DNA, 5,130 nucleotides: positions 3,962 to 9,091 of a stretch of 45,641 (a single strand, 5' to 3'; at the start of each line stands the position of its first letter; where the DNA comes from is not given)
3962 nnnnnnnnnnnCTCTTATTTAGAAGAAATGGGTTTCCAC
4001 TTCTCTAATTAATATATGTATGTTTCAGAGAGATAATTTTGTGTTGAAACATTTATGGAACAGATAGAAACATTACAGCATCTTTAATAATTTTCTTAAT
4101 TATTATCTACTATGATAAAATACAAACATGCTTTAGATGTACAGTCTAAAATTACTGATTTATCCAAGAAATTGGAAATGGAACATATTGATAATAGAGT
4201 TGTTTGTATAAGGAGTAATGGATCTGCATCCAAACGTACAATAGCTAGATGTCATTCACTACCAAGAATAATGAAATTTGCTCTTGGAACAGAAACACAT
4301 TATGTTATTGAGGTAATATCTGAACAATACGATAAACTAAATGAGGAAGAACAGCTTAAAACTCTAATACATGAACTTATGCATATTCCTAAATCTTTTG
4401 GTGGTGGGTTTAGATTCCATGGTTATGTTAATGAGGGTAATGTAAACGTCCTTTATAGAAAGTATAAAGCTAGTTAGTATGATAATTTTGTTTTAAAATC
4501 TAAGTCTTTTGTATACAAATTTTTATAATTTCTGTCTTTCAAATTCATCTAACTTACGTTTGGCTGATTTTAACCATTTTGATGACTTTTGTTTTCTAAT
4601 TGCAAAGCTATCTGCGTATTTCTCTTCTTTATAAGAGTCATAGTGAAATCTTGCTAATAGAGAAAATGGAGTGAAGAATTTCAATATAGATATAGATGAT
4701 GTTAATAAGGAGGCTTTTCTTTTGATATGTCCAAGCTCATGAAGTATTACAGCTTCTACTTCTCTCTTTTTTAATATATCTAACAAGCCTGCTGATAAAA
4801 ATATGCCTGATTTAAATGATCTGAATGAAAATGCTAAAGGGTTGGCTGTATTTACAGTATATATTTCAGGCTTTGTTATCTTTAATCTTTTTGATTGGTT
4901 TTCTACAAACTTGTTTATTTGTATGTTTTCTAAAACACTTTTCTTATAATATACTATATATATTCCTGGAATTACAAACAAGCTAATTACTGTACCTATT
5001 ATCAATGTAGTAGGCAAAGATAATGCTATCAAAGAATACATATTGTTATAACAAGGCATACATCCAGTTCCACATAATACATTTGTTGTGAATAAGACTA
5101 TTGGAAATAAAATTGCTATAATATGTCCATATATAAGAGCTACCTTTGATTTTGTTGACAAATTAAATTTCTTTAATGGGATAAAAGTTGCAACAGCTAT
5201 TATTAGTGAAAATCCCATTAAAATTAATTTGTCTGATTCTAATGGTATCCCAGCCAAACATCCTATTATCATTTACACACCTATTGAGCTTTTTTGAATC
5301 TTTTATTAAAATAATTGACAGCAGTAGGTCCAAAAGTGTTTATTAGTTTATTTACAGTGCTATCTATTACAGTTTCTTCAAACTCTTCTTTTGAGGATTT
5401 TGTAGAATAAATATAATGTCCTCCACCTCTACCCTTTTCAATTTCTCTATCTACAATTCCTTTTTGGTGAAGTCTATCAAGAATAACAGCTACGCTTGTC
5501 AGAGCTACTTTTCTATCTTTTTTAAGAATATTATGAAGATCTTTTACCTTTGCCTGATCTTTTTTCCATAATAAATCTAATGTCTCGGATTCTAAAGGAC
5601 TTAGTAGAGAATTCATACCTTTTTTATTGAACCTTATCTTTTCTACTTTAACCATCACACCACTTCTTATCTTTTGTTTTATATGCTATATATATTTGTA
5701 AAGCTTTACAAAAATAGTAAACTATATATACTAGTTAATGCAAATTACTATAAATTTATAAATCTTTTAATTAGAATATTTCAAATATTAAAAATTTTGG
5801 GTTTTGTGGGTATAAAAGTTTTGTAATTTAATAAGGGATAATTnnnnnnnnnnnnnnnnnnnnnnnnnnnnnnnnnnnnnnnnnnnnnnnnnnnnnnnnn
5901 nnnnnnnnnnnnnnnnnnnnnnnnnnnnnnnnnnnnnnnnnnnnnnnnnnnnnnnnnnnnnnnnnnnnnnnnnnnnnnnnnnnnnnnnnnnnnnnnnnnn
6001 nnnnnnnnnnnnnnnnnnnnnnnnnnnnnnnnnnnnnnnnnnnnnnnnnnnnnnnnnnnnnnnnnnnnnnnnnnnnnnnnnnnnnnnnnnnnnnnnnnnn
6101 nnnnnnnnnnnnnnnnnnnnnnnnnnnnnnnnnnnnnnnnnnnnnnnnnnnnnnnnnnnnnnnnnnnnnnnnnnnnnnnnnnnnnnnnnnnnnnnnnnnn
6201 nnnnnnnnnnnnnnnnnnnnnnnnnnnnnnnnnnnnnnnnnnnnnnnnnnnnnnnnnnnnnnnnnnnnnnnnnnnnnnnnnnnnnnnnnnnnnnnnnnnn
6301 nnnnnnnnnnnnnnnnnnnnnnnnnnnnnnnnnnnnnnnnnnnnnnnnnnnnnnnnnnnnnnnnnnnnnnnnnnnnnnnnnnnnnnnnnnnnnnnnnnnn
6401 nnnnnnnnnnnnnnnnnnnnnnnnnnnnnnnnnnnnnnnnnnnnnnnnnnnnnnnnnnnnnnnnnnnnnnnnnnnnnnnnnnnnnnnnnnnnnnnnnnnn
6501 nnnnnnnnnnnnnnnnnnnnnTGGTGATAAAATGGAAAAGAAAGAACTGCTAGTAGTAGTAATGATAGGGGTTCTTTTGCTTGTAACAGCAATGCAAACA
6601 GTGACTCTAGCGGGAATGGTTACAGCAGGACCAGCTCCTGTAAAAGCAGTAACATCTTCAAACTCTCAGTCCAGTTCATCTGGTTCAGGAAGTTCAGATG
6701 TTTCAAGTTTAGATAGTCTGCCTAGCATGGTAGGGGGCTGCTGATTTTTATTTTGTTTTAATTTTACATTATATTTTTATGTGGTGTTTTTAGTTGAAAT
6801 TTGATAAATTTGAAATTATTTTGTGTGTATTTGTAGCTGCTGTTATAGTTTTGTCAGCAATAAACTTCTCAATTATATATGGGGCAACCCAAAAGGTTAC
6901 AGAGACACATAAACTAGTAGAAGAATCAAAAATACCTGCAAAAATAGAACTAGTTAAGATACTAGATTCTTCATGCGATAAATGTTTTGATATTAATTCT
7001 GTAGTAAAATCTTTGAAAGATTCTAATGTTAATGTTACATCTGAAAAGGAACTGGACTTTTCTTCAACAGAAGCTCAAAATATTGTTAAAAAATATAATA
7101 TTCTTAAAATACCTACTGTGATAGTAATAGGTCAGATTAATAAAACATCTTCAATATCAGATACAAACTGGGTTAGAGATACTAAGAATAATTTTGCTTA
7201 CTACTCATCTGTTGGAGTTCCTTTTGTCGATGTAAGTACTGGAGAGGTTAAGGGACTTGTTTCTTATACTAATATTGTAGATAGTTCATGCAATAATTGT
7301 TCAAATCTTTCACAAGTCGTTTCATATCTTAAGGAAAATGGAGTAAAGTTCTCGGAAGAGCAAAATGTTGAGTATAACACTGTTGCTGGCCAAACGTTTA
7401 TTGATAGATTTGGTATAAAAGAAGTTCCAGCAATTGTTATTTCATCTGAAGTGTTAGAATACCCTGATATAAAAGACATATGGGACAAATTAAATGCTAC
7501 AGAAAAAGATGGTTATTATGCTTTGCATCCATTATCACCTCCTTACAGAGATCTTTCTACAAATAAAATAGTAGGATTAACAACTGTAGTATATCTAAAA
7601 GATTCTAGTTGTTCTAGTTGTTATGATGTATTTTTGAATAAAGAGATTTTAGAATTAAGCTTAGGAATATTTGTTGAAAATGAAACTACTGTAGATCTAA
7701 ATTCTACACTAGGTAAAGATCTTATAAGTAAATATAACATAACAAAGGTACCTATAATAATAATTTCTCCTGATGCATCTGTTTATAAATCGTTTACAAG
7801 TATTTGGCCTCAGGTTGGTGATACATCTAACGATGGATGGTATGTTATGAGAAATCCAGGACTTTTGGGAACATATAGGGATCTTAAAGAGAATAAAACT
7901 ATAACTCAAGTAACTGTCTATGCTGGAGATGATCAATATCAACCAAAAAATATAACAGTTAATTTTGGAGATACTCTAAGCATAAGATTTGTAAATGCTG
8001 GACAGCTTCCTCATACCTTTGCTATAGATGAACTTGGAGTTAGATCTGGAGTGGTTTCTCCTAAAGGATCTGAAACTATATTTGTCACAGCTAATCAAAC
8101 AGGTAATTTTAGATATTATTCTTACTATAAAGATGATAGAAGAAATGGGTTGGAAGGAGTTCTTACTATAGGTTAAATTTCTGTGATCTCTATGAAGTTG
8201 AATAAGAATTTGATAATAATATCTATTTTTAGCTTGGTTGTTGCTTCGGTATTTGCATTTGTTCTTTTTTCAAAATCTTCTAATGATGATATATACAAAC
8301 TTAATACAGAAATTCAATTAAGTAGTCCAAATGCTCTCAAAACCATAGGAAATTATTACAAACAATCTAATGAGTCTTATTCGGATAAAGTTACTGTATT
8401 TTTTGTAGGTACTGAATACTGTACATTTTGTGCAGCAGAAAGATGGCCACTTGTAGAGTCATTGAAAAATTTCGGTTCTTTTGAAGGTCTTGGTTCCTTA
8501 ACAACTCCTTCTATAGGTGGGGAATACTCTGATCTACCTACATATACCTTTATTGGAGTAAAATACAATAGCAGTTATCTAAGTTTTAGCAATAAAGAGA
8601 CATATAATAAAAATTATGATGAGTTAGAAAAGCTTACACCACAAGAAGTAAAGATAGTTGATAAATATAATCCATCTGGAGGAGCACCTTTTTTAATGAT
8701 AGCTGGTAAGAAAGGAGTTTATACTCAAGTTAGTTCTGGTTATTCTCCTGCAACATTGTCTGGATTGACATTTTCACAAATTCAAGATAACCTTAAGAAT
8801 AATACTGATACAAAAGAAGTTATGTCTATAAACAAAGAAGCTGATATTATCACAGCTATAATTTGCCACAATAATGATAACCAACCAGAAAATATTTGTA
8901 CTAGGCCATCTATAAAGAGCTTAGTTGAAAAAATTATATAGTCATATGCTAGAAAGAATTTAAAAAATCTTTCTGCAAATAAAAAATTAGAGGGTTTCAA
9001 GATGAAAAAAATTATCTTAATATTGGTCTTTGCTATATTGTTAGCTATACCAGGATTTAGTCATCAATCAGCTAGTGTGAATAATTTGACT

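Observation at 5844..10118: Co-directional block of six exported/membrane-anchored Cys- and His-motif proteins: candidate uncharacterised extracytoplasmic thiol/metal system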

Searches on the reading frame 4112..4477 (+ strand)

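Call 3: search_protein_families(library=pfam, proteins=[window:4112-4477:+], max_evalue=0.1)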
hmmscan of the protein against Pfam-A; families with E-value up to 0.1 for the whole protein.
window:4112-4477:+ (121 aa): 4 families
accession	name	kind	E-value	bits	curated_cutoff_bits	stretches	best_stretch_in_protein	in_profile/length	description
PF18894.6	PhageMetallopep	-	6e-21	75.4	23.7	1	3-104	2-111/134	Putative phage metallopeptidase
PF10263.15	SprT-like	-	0.0025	18.1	25.6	1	24-92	11-72/108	SprT-like family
PF09069.17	EF-hand_3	-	0.029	15.1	21.7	1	63-117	6-57/89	EF-hand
PF21850.2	DUF6909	-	0.068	12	27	1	2-76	305-372/535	Family of unknown function (DUF6909)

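Call 4: search_protein_families(library=ncbifam, proteins=[window:4112-4477:+], max_evalue=0.1)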
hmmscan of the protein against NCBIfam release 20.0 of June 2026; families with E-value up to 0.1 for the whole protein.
window:4112-4477:+ (121 aa): 1 family
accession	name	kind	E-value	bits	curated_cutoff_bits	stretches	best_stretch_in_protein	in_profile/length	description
NF046006.1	MAG6450_fam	subfamily_domain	0.084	13.4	40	0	74-113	54-91/103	MAG6450 family protein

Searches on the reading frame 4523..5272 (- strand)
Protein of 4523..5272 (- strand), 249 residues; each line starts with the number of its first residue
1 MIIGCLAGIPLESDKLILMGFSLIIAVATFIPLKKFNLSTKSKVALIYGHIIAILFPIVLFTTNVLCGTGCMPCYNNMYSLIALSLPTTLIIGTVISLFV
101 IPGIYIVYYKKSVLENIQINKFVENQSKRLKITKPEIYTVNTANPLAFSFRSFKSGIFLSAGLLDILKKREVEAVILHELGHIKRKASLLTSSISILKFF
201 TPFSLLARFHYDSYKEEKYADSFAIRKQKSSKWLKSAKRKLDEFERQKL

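Call 3: search_protein_families(library=pfam, proteins=[window:4523-5272:-], max_evalue=0.1)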
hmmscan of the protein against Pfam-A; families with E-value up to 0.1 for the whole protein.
window:4523-5272:- (249 aa): 4 families
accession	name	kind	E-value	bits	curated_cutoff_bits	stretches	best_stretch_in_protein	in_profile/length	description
PF01435.24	Peptidase_M48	-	2.5e-09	37.7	20.3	1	118-205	6-99/186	Peptidase family M48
PF05569.17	Peptidase_M56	-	2.3e-08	34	31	1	87-226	103-249/296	BlaR1 peptidase M56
PF18894.6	PhageMetallopep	-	0.017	15.6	23.7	1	119-186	30-97/134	Putative phage metallopeptidase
PF10263.15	SprT-like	-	0.056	13.7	25.6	1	126-183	25-72/108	SprT-like family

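Call 4: search_protein_families(library=ncbifam, proteins=[window:4523-5272:-], max_evalue=0.1)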
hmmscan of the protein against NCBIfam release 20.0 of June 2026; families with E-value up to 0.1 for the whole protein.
window:4523-5272:- (249 aa): 13 families
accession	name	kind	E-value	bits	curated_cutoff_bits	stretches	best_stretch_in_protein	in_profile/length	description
NF002826.0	PRK03001.1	equivalog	7.7e-12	45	369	1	117-207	68-158/285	zinc metalloprotease HtpX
NF002322.0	PRK01265.1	equivalog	4e-11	42.9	275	1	81-197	42-168/325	zinc metalloprotease HtpX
NF003965.0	PRK05457.1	equivalog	6.9e-10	38.8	245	1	69-184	25-146/285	protease HtpX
NF002363.0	PRK01345.1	equivalog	1.7e-08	33.9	422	1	118-192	68-144/318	zinc metalloprotease HtpX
NF002839.0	PRK03072.1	equivalog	5.9e-08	32.1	412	1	114-195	69-151/291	zinc metalloprotease HtpX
NF003425.0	PRK04897.1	equivalog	6.8e-08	32.1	355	1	115-188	78-153/298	zinc metalloprotease HtpX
NF002669.0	PRK02391.1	equivalog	1.2e-07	31.2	341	1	117-196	77-158/298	zinc metalloprotease HtpX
NF002775.0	PRK02870.1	equivalog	5.7e-06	25.8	285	1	115-197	113-198/338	zinc metalloprotease HtpX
NF000326.1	blaR1_generic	equivalog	6.3e-06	24.8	400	1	94-195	118-219/585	BlaR1 family beta-lactam sensor/signal transducer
NF033109.1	sensor_MecR1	exception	2.1e-05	23.3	1200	1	91-199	114-225/585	beta-lactam sensor/signal transducer MecR1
NF052605.1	UndecprPTUptAStph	equivalog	0.00074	19.6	300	1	82-141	46-102/197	undecaprenyl phosphate transporter UptA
NF052399.1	M48_lipo_LoiP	exception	0.0017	17.8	365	1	157-183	107-133/247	metalloprotease LoiP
NF007238.0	PRK09672.1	equivalog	0.059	12.5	274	0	175-226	168-202/309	phage exclusion protein Lit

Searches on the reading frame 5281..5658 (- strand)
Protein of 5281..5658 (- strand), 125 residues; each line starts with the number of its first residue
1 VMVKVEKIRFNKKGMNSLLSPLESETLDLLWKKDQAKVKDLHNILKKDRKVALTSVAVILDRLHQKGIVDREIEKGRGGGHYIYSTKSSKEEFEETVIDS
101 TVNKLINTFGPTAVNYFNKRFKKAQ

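Call 3: search_protein_families(library=pfam, proteins=[window:5281-5658:-], max_evalue=0.1)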
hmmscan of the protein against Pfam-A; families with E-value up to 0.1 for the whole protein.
window:5281-5658:- (125 aa): 8 families
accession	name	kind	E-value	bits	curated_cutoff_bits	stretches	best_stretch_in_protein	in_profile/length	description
PF03965.22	Penicillinase_R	-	2e-15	57.6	22.6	1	19-117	1-95/115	Penicillinase repressor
PF01047.28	MarR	-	0.0029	17.9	24.6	1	19-72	1-50/59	MarR family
PF01978.25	TrmB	-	0.011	16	25.6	1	19-85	6-63/68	Sugar-specific transcriptional regulator TrmB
PF10826.14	DUF2551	-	0.02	15.5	23.4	1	24-89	14-78/83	Protein of unknown function (DUF2551)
PF09079.17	Cdc6_C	-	0.034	14.6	25.1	1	51-95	50-95/96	CDC6, C terminal winged helix domain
PF01189.24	Methyltr_RsmB-F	-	0.056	13.5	27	1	61-104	113-156/199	16S rRNA methyltransferase RsmB/F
PF20216.3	DUF6576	-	0.063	13.9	27.3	0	11-28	26-42/47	Family of unknown function (DUF6576)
PF01475.25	FUR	-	0.068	13.8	23.1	1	25-87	12-76/121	Ferric uptake regulator family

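Call 4: search_protein_families(library=ncbifam, proteins=[window:5281-5658:-], max_evalue=0.1)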
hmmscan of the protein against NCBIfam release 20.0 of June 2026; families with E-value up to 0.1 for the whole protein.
window:5281-5658:- (125 aa): 12 families
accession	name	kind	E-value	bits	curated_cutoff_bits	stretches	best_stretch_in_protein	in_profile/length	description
TIGR02698.1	CopY_TcrY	equivalog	8e-09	35.8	121.95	1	23-106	6-85/130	CopY/TcrY family copper transport repressor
NF053606.1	Sta1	subfamily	1.3e-05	25.2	80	1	20-95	19-91/100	Sta1 family transcriptional regulator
NF040939.2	trans_reg_lrs14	equivalog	5.4e-05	23.2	90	1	22-96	22-94/103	Lrs14 family HTH-type transcriptional regulator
NF012168.1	BlaI_of_BCL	exception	0.00013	21.9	180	1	20-106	7-89/121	penicillinase repressor BlaI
TIGR04472.1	reg_rSAM_mob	hypoth_equivalog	0.00033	20.7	240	1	24-94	34-100/141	radical SAM mobile pair system MarR family transcriptional regulator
NF053660.1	ORF80_fam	equivalog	0.00063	19.6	95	1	45-92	22-70/70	ORF80 family leucine zipper DNA-binding protein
NF000243.1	MecI_of_mecA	exception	0.0073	16.5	250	1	19-75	8-64/123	mecA-type methicillin resistance repressor MecI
NF052638.1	TransRegOhrRVib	equivalog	0.0092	15.7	200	1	29-72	45-84/141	transcriptional regulator OhrR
NF001624.0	PRK00411.1-2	subfamily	0.011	14.7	354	1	18-95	290-370/374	ORC1-type DNA replication protein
NF000244.1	MecI_of_mecC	exception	0.024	14.6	250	1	20-72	9-61/125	mecC-type methicillin resistance repressor MecI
NF000186.1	BlaI_of_MRSA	exception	0.026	14.6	250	1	22-107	11-92/126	penicillinase repressor BlaI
TIGR00446.1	nop2p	subfamily_domain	0.037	13.3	210.45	1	52-104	165-217/264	NOL1/NOP2/sun family putative RNA methylase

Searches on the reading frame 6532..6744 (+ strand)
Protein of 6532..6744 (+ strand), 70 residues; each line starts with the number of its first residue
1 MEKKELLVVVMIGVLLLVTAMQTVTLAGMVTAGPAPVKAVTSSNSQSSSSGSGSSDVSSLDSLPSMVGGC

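Call 3: search_protein_families(library=pfam, proteins=[window:6532-6744:+], max_evalue=0.1)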
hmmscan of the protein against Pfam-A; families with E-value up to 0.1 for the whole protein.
window:6532-6744:+ (70 aa): 0 families

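Call 4: search_protein_families(library=ncbifam, proteins=[window:6532-6744:+], max_evalue=0.1)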
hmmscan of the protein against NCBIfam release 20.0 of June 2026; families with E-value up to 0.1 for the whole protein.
window:6532-6744:+ (70 aa): 2 families
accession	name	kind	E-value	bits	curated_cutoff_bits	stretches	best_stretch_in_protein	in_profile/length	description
NF038009.1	TatB_1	subfamily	0.026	14.8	100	1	1-55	14-62/70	twin-arginine translocation system-associated protein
NF002334.0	PRK01294.1-2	equivalog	0.057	12.5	285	1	7-68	4-66/336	lipase secretion chaperone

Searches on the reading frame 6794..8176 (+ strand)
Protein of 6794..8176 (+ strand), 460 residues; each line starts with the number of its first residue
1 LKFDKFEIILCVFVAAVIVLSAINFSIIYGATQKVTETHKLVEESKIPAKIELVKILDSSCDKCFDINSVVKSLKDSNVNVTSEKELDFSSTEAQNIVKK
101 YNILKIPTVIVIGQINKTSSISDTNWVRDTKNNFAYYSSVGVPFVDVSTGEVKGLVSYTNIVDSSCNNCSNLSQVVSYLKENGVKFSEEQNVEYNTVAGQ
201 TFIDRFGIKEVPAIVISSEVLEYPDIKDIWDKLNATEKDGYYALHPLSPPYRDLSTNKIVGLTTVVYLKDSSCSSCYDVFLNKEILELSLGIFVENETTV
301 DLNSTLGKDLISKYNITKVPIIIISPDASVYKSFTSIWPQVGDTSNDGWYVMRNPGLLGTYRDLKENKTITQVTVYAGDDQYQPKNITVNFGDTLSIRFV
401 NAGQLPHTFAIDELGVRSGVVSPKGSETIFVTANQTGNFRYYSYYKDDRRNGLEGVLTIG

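Call 3: search_protein_families(library=pfam, proteins=[window:6794-8176:+], max_evalue=0.1)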
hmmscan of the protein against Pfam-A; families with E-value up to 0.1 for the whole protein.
window:6794-8176:+ (460 aa): 10 families
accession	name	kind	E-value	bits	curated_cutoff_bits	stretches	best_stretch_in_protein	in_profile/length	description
PF13473.12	Cupredoxin_1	-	1.6e-10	41.3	27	1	366-448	16-97/104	Cupredoxin-like domain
PF13192.12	Thioredoxin_3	-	2.3e-10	40.8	24.8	2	54-114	3-58/76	Thioredoxin domain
PF13905.12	Thioredoxin_8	-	2.8e-07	31.2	27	1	68-114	48-90/94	Thioredoxin-like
PF00462.30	Glutaredoxin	-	5.9e-05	23.6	22.9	1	173-219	13-58/60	Glutaredoxin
PF00085.26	Thioredoxin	-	0.00012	22.5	23.5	0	49-121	18-88/103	Thioredoxin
PF13098.12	Thioredoxin_2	-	0.00058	20.6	27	0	162-218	13-83/104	Thioredoxin-like domain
PF18740.7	EC042_2821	-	0.031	15.3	24.9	0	172-210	14-56/97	EC042_2821-like Restriction Endonuclease-like domain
PF09673.15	TrbC_Ftype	-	0.037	14.5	24.2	0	204-225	64-85/111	Type-F conjugative transfer system pilin assembly protein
PF21664.2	TBPIP_C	-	0.043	14.2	27.2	0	60-93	51-84/115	TBP-interacting protein, C-terminal domain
PF00127.26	Copper-bind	-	0.089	13.7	21.2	0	373-427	5-57/99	Copper binding proteins, plastocyanin/azurin family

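Call 4: search_protein_families(library=ncbifam, proteins=[window:6794-8176:+], max_evalue=0.1)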
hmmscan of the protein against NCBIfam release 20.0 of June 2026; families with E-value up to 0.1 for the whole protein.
window:6794-8176:+ (460 aa): 12 families
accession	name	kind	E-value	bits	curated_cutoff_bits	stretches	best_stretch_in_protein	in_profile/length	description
TIGR02196.1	GlrX_YruB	hypoth_equivalog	2.1e-08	34.6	88.55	1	165-221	9-61/74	glutaredoxin-like protein, YruB-family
TIGR02187.2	PDO_seleno_TRX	equivalog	9.5e-08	31.6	185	1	48-119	16-85/209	protein disulfide oxidoreductase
TIGR00412.2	redox_disulf_2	subfamily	2.5e-06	27.8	62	1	54-116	2-59/75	MTH895/ArsE family thioredoxin-like protein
TIGR00411.1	redox_disulf_1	equivalog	5.3e-05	23.2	92.75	1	165-220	10-63/82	MJ0307 family thioredoxin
NF008229.0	PRK10996.1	equivalog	0.00059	19.6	125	0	165-216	63-112/141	thioredoxin TrxC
TIGR02656.1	cyanin_plasto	equivalog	0.0029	18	87.85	1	378-440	10-81/99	plastocyanin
NF051440.1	CuResCopIPSEAE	equivalog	0.0048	16.7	280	1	369-413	39-83/180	copper-resistant cuproprotein CopI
TIGR03096.1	nitroso_cyanin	equivalog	0.007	16.1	142.85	1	380-442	56-117/135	nitrosocyanin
TIGR03143.1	AhpF_homolog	hypoth_equivalog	0.0078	14.8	687.65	1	45-223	362-542/555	putative alkyl hydroperoxide reductase F subunit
TIGR01068.1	thioredoxin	equivalog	0.0093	16.1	96.8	0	58-115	23-78/101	thioredoxin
TIGR02742.1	TrbC_Ftype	equivalog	0.015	15.1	66.45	0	203-219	64-80/130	type-F conjugative transfer system pilin assembly protein TrbC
NF005325.0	PRK06853.1-5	equivalog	0.054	13.2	230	0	79-132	117-170/192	indolepyruvate oxidoreductase subunit beta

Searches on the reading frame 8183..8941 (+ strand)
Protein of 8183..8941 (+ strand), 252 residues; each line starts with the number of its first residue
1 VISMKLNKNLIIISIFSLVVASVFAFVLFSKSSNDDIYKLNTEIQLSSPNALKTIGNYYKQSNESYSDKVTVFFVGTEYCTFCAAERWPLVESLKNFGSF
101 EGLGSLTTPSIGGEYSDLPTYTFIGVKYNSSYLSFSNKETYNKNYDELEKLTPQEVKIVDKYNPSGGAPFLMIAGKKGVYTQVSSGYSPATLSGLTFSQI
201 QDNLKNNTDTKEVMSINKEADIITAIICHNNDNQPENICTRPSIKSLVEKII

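Call 3: search_protein_families(library=pfam, proteins=[window:8183-8941:+], max_evalue=0.1)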
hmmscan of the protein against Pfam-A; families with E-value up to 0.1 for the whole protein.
window:8183-8941:+ (252 aa): 4 families
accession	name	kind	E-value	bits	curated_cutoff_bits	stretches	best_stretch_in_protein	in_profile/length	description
PF06053.17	DUF929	-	5.7e-22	78.8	24.6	1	57-228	1-204/205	Domain of unknown function (DUF929)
PF03838.20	RecU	-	0.0076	16.7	25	1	122-174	55-105/162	Recombination protein U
PF05767.17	Pox_A14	-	0.01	16.4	27.7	1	9-35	13-41/93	Poxvirus virion envelope protein A14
PF24723.1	DUF7675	-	0.011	16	27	1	132-164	23-55/65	Family of unknown function (DUF7675)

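Call 4: search_protein_families(library=ncbifam, proteins=[window:8183-8941:+], max_evalue=0.1)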
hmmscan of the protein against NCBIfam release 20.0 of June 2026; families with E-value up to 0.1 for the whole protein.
window:8183-8941:+ (252 aa): 5 families
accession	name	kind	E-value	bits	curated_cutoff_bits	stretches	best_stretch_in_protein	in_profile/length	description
TIGR00648.1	recU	equivalog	0.0096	15.8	176.75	1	124-180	61-118/169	Holliday junction resolvase RecU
NF003575.0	PRK05248.1-2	equivalog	0.026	14.7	133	1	40-86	27-71/122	hypothetical protein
NF011767.0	PRK15221.1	subfamily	0.026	14.5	204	1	4-53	1-46/165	Saf-pilin pilus formation protein SafA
TIGR03801.1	asp_4_decarbox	equivalog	0.028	12.8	435.1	1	114-167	199-252/521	aspartate 4-decarboxylase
NF002583.0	PRK02234.1-4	equivalog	0.036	13.7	330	1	119-176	85-142/208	Holliday junction resolvase RecU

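Call 7: search_solved_structures(query=window:8183-8941:+, max_evalue=10)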
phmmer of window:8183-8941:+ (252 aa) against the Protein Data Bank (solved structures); distinct sequences matched with E-value up to 10: 2.
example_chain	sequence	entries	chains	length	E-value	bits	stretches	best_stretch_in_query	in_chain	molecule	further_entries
7oix_A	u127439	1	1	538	0.29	13.7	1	173-231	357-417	Syncytin-2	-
6rx3_A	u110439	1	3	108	0.54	12.8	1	187-231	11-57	Syncytin-2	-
